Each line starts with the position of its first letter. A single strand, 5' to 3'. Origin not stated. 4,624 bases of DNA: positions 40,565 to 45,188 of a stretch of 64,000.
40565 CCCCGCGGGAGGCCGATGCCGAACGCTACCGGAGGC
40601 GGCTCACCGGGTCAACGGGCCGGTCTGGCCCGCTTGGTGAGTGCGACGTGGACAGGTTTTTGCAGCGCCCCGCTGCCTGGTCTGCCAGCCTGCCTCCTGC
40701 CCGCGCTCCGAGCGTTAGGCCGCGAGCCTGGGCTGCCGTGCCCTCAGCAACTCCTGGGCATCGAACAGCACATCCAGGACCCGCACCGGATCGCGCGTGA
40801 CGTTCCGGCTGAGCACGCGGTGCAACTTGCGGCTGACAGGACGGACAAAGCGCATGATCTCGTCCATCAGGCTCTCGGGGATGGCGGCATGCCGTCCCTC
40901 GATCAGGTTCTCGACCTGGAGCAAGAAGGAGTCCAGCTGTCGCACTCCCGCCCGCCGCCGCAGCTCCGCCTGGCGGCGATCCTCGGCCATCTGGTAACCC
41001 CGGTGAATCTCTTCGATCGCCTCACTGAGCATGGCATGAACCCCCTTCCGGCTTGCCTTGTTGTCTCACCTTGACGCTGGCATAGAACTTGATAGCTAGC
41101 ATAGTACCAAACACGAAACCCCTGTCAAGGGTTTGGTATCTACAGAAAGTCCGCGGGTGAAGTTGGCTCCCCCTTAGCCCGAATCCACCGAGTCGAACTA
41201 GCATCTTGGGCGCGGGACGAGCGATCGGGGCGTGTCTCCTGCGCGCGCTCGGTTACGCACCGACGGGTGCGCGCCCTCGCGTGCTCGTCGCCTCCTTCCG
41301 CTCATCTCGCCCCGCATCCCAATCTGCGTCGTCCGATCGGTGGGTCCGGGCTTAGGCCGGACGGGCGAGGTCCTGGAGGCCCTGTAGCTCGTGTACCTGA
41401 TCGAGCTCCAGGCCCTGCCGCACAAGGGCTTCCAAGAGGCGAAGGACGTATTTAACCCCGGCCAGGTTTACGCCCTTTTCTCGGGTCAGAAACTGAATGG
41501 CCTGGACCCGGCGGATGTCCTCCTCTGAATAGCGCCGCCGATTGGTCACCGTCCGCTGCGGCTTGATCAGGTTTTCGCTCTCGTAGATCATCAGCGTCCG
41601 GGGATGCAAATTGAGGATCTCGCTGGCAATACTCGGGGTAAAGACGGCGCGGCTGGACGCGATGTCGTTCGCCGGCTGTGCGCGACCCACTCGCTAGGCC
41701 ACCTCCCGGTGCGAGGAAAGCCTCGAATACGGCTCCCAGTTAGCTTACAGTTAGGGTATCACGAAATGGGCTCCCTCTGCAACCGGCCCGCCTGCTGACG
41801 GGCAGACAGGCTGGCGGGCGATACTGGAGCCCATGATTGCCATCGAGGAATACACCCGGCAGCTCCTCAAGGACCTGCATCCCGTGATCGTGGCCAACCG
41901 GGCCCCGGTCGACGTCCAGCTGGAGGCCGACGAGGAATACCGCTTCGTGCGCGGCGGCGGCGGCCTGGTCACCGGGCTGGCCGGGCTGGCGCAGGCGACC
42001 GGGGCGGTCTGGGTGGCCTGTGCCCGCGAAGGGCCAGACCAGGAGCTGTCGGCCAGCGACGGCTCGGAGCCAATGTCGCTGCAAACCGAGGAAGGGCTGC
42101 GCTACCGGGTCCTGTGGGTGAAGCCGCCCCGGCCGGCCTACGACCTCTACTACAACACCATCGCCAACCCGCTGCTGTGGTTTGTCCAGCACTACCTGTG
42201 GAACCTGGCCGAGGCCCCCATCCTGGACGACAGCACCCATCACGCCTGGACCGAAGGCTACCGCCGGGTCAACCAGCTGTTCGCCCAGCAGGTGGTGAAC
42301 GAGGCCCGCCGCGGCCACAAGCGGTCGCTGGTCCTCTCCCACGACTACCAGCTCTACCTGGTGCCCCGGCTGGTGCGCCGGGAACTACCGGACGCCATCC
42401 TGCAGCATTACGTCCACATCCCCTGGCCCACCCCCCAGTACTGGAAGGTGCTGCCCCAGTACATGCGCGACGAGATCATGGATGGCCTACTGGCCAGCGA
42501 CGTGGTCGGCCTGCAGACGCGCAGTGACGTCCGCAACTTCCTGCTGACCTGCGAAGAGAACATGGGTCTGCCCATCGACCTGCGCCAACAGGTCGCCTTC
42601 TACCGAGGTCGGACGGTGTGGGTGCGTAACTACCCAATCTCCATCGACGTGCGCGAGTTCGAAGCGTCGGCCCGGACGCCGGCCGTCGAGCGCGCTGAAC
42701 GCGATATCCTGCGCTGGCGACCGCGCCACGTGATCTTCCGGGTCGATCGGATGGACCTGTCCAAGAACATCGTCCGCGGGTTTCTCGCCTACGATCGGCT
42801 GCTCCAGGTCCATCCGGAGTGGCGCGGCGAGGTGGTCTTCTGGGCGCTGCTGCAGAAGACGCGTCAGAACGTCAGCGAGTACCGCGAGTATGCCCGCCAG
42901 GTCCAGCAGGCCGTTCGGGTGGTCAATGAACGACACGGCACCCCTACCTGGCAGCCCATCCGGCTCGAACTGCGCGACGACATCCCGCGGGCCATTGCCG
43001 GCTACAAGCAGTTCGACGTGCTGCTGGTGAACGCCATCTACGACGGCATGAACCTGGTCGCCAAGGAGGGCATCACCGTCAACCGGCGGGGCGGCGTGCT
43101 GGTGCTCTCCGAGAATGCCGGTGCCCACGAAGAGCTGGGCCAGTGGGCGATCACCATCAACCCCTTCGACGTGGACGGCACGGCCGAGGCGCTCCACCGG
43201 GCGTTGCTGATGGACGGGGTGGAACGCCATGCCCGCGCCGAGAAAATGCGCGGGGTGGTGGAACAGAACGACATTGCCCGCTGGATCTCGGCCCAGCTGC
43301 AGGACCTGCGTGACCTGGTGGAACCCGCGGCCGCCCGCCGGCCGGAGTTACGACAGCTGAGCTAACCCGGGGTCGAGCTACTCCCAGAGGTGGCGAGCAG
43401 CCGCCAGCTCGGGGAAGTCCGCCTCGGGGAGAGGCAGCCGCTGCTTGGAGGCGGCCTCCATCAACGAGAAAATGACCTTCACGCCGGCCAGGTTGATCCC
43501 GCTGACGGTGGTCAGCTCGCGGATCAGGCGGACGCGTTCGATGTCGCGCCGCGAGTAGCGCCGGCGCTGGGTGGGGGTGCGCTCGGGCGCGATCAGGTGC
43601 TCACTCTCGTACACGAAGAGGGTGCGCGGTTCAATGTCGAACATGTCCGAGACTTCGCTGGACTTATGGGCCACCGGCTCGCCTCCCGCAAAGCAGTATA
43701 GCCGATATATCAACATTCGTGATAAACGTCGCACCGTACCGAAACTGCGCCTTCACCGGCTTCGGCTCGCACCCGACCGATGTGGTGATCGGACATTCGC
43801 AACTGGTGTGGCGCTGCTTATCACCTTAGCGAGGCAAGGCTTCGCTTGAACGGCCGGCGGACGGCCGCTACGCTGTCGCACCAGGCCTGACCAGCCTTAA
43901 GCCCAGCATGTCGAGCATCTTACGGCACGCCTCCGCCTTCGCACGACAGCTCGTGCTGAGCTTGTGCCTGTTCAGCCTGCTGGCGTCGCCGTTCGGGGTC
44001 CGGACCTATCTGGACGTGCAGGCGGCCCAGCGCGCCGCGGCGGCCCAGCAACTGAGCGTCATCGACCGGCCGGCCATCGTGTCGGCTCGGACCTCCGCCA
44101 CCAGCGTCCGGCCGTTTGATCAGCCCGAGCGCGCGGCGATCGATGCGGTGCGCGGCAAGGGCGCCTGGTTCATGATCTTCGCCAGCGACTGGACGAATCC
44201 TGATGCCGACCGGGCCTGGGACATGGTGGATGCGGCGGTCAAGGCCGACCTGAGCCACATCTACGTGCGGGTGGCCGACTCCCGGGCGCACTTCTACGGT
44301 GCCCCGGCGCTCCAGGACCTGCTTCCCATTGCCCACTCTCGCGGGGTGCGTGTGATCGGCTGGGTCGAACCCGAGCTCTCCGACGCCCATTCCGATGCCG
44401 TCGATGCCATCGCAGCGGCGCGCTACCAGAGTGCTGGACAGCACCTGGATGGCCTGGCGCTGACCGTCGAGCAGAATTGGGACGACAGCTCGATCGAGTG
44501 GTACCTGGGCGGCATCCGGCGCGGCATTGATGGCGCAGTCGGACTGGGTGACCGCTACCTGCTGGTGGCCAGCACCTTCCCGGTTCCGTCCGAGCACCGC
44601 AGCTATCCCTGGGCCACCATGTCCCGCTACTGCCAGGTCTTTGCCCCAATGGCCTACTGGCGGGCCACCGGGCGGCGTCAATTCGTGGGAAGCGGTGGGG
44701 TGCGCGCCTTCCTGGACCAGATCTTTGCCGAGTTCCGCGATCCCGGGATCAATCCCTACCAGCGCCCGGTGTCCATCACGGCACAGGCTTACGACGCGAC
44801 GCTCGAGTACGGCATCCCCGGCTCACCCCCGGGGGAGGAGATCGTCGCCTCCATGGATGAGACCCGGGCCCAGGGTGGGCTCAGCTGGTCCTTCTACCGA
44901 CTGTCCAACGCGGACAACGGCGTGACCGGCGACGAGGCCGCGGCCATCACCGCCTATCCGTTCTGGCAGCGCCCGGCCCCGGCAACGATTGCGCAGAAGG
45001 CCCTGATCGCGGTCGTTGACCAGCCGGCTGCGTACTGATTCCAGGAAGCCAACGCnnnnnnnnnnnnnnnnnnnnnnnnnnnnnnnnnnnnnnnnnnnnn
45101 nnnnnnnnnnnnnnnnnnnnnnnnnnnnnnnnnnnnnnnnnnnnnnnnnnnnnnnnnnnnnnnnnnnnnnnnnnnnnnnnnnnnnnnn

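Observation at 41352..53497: Five HspR-like MerR paralogs in 12 kb, two in operons with orphan receiver proteins, embedded in a stress-gene cluster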

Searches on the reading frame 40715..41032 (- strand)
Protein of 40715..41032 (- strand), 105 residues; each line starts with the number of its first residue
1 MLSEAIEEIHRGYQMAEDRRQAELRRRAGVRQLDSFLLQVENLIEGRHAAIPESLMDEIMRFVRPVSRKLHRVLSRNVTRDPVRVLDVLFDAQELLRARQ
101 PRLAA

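Call 3: search_protein_families(library=pfam, proteins=[window:40715-41032:-], max_evalue=0.01)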
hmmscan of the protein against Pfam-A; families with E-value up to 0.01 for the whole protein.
window:40715-41032:- (105 aa): 0 families

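Call 87: search_protein_families(library=pfam, proteins=[window:40715-41032:-], max_evalue=0.001)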
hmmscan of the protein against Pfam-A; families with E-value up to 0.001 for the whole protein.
window:40715-41032:- (105 aa): 0 families

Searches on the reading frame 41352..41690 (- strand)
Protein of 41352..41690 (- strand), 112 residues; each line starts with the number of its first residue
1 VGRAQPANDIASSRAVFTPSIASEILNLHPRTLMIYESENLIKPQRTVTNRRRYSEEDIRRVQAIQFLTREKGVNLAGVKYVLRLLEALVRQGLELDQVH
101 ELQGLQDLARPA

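Call 3: search_protein_families(library=pfam, proteins=[window:41352-41690:-], max_evalue=0.01)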
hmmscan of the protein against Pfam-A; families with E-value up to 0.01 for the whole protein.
window:41352-41690:- (112 aa): 4 families
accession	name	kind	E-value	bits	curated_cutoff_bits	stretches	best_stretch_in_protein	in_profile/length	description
PF13411.12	MerR_1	-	4.2e-16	59.3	21.6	1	20-83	4-66/69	MerR HTH family regulatory protein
PF00376.29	MerR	-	2.3e-09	37.4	28.2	1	18-54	1-38/38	MerR family regulatory protein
PF13591.12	MerR_2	-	8.8e-05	22.7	29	1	26-88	10-71/84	MerR HTH family regulatory protein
PF12728.13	HTH_17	-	0.002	18.8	27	1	18-61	3-45/51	Helix-turn-helix domain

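Call 4: search_protein_families(library=ncbifam, proteins=[window:41352-41690:-], max_evalue=0.01)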
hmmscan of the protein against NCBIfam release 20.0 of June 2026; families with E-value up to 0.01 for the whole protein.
window:41352-41690:- (112 aa): 11 families
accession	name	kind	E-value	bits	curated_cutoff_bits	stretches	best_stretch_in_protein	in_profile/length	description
NF047375.1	HeatShock_HspR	equivalog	1.3e-23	82.8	105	1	15-92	2-79/92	heat shock protein transcriptional repressor HspR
NF047377.1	heat_HspR_dupli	exception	1.2e-21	77.2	300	1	11-96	121-206/214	heat shock protein transcriptional repressor HspR, fused homodimer type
NF050798.1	TF_FtsR_Actino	equivalog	2.6e-08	34.3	150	1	36-89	25-78/223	transcriptional regulator FtsR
NF053740.1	TransRegTnrAGPos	equivalog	9e-07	29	140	1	13-79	9-74/108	hypothetical protein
TIGR01950.1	SoxR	equivalog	8.6e-06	25.6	116.9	1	32-85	17-69/142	redox-sensitive transcriptional activator SoxR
TIGR02051.1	MerR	equivalog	0.00011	22.5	150.85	1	27-88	10-71/124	mercury resistance transcriptional regulator MerR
NF033518.0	transpos_IS607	equivalog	0.00045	19.8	110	1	22-66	3-47/187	IS607 family transposase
NF011617.0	PRK15043.1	equivalog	0.00067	19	417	1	25-93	12-80/243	HTH-type transcriptional regulator MlrA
TIGR02044.1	CueR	equivalog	0.0012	18.9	147.4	1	30-96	14-80/127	Cu(I)-responsive transcriptional regulator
NF007069.0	PRK09514.1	equivalog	0.0012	18.8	143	1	26-84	11-69/141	Zn(2+)-responsive transcriptional regulator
TIGR02043.1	ZntR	equivalog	0.0036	17.4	167.95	1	26-83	11-68/131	Zn(2+)-responsive transcriptional regulator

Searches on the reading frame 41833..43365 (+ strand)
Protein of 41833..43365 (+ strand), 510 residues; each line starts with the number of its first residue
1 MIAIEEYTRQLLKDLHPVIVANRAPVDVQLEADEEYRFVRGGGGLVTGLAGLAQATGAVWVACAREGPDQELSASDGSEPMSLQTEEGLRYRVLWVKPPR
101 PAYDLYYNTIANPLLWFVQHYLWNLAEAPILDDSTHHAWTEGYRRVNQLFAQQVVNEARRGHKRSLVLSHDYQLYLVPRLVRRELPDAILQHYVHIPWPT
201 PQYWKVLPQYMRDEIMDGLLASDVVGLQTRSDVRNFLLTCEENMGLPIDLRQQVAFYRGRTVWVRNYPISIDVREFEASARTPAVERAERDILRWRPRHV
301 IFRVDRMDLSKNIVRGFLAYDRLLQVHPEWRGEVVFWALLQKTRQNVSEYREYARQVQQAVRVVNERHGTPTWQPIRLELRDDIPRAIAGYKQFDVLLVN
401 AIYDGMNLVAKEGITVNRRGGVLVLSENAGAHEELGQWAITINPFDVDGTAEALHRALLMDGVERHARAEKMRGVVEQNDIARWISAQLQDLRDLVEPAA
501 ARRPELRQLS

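Call 4: search_protein_families(library=ncbifam, proteins=[window:41833-43365:+], max_evalue=0.01)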
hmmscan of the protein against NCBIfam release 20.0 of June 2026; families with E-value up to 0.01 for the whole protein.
window:41833-43365:+ (510 aa): 4 families
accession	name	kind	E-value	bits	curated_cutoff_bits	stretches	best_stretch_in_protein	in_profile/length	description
NF011071.0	PRK14501.1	equivalog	1.9e-106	357.1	634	1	18-497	5-466/729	bifunctional alpha,alpha-trehalose-phosphate synthase (UDP-forming)/trehalose-phosphatase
TIGR02400.1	trehalose_OtsA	equivalog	2.3e-99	333.2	564.85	1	18-493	3-455/456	alpha,alpha-trehalose-phosphate synthase (UDP-forming)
NF007513.0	PRK10117.1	equivalog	4.9e-62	210.4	759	1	40-500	19-459/474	alpha,alpha-trehalose-phosphate synthase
TIGR02398.1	gluc_glyc_Psyn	equivalog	3.3e-51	174.4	569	2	257-493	243-481/487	glucosylglycerol-phosphate synthase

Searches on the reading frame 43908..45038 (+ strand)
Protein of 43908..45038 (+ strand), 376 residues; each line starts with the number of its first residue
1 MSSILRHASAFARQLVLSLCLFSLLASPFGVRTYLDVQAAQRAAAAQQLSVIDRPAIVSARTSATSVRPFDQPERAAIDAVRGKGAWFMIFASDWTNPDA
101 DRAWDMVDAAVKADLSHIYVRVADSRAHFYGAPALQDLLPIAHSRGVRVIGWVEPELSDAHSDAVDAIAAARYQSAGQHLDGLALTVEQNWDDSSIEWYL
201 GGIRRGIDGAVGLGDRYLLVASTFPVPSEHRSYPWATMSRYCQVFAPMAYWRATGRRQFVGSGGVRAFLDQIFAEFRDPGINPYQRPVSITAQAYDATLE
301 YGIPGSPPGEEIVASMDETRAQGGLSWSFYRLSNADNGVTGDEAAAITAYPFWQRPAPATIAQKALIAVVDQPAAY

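Call 4: search_protein_families(library=ncbifam, proteins=[window:43908-45038:+], max_evalue=0.01)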
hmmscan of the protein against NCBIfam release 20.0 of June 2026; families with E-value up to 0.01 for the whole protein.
window:43908-45038:+ (376 aa): 0 families

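Call 72: search_protein_families(library=pfam, proteins=[window:43908-45038:+], max_evalue=0.01)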
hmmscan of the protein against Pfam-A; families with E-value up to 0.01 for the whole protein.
window:43908-45038:+ (376 aa): 0 families
